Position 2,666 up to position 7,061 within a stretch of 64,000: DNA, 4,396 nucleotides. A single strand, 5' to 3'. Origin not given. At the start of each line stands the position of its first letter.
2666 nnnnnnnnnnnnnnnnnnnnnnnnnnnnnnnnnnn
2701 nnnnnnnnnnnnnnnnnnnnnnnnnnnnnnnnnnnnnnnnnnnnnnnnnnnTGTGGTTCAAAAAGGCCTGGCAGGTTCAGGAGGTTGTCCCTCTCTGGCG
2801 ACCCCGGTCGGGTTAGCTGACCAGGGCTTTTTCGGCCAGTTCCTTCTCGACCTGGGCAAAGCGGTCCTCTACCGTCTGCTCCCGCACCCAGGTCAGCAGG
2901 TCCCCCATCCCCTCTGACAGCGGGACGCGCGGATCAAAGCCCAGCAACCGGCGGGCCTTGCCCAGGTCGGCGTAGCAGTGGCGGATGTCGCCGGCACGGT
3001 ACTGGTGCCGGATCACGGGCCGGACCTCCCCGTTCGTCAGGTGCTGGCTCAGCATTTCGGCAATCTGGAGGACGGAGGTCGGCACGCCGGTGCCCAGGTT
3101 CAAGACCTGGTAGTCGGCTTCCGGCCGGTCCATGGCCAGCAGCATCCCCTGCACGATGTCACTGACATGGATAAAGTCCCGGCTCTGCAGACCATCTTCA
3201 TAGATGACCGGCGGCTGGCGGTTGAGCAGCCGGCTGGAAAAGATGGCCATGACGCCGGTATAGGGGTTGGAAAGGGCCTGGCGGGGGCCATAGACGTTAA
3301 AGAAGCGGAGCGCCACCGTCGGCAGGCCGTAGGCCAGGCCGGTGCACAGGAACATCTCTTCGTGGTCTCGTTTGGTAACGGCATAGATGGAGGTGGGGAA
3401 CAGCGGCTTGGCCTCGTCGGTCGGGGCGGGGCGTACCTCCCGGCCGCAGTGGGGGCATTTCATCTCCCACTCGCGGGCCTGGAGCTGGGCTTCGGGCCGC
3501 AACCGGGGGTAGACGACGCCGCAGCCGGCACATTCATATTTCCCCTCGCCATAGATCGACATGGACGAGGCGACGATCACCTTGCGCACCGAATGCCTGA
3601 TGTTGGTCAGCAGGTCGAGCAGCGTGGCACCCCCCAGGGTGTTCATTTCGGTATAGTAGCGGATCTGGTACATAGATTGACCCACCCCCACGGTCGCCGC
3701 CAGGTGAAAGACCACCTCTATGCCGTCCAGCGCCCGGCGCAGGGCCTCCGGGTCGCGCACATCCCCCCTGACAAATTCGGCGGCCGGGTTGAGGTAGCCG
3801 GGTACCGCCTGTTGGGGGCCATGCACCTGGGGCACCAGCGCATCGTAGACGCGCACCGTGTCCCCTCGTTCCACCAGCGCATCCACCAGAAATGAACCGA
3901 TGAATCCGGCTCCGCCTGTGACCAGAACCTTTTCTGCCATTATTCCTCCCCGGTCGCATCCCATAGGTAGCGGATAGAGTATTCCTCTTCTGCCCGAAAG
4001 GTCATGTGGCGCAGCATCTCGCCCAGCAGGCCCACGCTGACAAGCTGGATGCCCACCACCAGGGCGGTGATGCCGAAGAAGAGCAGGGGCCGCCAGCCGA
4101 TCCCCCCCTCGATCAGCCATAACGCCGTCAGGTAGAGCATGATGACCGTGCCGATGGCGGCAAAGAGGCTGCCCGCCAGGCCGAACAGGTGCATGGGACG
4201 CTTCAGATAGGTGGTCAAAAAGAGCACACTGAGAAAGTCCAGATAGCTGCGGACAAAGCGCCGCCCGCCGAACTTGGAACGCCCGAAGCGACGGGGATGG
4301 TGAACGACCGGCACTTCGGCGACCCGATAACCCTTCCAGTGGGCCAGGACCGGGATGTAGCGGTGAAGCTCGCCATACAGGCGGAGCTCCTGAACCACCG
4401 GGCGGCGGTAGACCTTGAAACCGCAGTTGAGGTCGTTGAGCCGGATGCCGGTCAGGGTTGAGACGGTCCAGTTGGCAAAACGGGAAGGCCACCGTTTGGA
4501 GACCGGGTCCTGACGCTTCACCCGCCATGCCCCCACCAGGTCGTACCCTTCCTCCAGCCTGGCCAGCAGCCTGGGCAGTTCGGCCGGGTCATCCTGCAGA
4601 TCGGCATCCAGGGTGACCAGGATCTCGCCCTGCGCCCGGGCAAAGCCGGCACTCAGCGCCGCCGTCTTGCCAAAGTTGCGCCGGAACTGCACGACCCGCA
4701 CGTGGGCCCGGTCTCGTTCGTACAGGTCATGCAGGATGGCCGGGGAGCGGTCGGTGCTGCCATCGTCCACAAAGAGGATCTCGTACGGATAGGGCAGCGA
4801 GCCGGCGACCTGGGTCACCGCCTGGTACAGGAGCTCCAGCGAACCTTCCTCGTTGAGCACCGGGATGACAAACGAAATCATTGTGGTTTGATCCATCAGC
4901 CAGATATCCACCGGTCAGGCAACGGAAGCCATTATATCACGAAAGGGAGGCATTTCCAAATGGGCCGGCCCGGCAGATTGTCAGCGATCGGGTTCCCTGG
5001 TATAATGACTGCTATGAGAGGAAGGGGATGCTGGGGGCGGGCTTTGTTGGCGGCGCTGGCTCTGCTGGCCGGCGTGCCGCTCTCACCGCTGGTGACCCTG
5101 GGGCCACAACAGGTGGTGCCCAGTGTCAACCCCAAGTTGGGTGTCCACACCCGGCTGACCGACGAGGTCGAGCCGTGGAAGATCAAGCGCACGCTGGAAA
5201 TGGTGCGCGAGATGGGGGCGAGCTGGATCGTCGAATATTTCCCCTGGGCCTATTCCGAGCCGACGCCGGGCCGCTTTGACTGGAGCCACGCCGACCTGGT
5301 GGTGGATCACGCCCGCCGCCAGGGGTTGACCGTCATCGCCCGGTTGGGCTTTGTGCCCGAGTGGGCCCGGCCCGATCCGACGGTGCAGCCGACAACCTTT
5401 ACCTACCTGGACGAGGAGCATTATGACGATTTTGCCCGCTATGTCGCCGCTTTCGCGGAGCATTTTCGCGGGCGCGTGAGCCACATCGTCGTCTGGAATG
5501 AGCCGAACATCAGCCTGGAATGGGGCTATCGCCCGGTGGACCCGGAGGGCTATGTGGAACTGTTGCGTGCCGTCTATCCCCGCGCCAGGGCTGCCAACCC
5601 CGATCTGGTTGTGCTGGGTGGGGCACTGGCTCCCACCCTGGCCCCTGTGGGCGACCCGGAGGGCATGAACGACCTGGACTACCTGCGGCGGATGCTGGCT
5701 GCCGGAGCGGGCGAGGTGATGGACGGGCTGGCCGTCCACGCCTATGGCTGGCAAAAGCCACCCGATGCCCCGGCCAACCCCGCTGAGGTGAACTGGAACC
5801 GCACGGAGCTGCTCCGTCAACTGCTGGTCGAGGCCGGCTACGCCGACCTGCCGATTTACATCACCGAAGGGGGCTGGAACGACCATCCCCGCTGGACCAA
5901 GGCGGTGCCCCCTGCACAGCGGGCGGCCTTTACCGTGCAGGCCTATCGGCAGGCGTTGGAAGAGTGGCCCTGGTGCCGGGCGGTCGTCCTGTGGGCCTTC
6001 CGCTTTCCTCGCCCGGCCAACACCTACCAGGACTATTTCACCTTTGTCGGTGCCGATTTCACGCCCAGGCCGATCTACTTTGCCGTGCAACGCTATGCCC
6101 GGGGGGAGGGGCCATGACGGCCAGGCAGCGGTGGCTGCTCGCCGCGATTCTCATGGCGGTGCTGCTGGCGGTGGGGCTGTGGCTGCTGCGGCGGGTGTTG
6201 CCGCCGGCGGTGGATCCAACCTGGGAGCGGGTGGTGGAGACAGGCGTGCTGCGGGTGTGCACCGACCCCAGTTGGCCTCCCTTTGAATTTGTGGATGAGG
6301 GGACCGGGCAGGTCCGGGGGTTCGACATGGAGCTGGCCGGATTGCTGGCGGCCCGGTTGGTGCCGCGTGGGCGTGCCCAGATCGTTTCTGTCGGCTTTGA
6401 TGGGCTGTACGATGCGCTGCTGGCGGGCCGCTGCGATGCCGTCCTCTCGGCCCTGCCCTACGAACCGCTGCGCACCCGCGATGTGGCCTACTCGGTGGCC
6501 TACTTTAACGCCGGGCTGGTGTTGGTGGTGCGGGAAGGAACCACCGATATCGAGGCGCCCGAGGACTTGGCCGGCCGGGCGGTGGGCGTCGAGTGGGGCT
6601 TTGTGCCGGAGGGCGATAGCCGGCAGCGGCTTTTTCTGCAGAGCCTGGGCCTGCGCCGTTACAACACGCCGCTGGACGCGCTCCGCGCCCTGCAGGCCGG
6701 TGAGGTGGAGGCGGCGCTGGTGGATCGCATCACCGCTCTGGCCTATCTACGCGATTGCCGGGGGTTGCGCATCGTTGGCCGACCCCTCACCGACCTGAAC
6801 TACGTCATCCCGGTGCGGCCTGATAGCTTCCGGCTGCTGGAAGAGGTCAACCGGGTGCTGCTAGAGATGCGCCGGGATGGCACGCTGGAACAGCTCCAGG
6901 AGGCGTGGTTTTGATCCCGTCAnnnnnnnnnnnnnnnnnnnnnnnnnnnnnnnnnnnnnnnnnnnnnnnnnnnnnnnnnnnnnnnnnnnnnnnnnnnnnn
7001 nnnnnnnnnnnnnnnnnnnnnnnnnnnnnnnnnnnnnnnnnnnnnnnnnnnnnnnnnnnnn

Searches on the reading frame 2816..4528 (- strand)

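Call 23: search_protein_families(library=pfam, proteins=[window:2816-4528:-], max_evalue=0.00001)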
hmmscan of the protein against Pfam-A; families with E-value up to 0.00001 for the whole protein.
window:2816-4528:- (571 aa): 7 families
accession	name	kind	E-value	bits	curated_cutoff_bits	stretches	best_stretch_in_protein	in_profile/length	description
PF01370.27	Epimerase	-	1.4e-46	159.3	20.9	2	201-330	1-123/240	NAD dependent epimerase/dehydratase family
PF16363.11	GDP_Man_Dehyd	-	6.1e-44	151.3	27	2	366-541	137-329/332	GDP-mannose 4,6 dehydratase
PF01073.25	3Beta_HSD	-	1.4e-20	73.9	22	1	202-329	1-123/280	3-beta hydroxysteroid dehydrogenase/isomerase family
PF07993.18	NAD_binding_4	-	2.7e-09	37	20.1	0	260-430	79-219/258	Male sterility protein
PF02719.21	Polysacc_synt_2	-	2.1e-08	34.1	20.2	1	201-322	1-128/293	Polysaccharide biosynthesis protein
PF13460.12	NAD_binding_10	-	1.2e-07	32.3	27.2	1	205-328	1-104/184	NAD(P)H-binding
PF05368.20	NmrA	-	1.6e-07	31.6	27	1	198-278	2-78/298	NmrA-like family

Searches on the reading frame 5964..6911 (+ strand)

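Call 23: search_protein_families(library=pfam, proteins=[window:5964-6911:+], max_evalue=0.00001)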
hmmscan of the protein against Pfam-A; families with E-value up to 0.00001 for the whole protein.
window:5964-6911:+ (316 aa): 1 family
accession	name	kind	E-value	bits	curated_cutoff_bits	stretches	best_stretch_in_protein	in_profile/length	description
PF00497.25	SBP_bac_3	-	8.6e-28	97.2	26.4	1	96-316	1-130/132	Bacterial extracellular solute-binding proteins, family 3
